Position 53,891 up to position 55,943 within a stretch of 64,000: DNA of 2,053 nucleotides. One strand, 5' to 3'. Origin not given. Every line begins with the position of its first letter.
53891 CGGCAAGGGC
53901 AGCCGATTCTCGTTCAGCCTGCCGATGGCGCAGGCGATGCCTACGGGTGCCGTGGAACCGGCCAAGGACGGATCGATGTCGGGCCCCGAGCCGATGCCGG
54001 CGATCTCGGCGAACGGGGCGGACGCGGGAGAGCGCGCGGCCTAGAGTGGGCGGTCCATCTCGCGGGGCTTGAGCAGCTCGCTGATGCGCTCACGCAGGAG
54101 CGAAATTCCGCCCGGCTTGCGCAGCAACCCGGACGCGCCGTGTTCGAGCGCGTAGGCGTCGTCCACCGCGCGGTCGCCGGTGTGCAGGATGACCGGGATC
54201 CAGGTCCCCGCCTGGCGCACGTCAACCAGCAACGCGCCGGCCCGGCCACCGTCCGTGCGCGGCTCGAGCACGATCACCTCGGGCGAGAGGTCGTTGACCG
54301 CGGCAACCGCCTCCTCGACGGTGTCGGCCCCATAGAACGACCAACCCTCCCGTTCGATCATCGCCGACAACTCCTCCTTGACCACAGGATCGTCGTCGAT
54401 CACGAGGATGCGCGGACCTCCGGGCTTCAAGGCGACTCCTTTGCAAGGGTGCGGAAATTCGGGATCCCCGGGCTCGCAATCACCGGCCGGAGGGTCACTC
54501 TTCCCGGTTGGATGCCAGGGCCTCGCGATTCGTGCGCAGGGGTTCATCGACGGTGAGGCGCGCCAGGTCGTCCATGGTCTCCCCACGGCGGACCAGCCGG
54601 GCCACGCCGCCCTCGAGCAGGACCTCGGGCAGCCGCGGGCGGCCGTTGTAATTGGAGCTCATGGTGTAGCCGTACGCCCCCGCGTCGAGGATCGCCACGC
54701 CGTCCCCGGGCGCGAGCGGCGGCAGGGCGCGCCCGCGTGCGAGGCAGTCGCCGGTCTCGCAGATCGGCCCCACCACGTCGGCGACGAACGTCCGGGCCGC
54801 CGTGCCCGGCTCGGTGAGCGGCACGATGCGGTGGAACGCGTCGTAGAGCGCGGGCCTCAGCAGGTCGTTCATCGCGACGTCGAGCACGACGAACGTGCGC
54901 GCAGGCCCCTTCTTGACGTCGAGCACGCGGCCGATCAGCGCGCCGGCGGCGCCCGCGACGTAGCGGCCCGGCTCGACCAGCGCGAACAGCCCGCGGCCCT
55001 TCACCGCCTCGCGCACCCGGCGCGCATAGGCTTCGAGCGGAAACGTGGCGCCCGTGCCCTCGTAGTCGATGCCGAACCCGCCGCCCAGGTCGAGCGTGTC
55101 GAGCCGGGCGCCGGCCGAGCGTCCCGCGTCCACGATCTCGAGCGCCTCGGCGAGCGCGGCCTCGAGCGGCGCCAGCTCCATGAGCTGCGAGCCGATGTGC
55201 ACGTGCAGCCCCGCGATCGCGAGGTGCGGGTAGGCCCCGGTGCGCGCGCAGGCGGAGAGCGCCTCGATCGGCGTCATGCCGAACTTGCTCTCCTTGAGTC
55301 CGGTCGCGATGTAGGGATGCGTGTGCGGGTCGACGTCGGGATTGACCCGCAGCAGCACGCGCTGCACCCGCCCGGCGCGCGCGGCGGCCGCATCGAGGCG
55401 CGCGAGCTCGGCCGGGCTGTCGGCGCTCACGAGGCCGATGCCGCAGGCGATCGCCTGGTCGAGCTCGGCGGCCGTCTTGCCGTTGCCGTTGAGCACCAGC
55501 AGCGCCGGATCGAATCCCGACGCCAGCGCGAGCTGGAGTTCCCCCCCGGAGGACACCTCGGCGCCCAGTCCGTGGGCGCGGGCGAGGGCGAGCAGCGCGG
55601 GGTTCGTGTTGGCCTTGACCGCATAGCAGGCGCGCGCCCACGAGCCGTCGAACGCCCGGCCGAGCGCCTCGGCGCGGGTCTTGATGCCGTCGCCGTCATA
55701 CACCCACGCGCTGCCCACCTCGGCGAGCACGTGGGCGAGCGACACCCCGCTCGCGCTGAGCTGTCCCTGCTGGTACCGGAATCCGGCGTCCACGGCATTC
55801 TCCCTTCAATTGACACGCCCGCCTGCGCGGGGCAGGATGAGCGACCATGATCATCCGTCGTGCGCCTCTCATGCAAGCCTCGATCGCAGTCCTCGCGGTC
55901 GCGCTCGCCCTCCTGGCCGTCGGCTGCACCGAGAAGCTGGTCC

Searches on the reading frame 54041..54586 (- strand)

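Call 69: search_protein_families(library=pfam, proteins=[window:54041-54586:-], max_evalue=0.001)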
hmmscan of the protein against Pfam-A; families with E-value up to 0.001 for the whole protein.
window:54041-54586:- (181 aa): 1 family
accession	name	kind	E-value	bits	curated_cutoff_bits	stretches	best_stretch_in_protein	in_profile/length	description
PF00072.30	Response_reg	-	2.6e-11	44.1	30.2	1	60-168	1-110/111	Response regulator receiver domain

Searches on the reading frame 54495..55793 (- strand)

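Call 69: search_protein_families(library=pfam, proteins=[window:54495-55793:-], max_evalue=0.001)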
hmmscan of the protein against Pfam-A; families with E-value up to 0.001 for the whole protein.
window:54495-55793:- (432 aa): 3 families
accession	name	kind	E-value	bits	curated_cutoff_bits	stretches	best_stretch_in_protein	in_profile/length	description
PF02784.22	Orn_Arg_deC_N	-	1.3e-55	189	23.4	1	37-280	4-246/247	Pyridoxal-dependent decarboxylase, pyridoxal binding domain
PF00278.28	Orn_DAP_Arg_deC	-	1.1e-24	86.9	23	1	213-372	5-95/95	Pyridoxal-dependent decarboxylase, C-terminal sheet domain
PF01168.26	Ala_racemase_N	-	3.8e-06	27.2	24.1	1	37-234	6-191/220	Alanine racemase, N-terminal domain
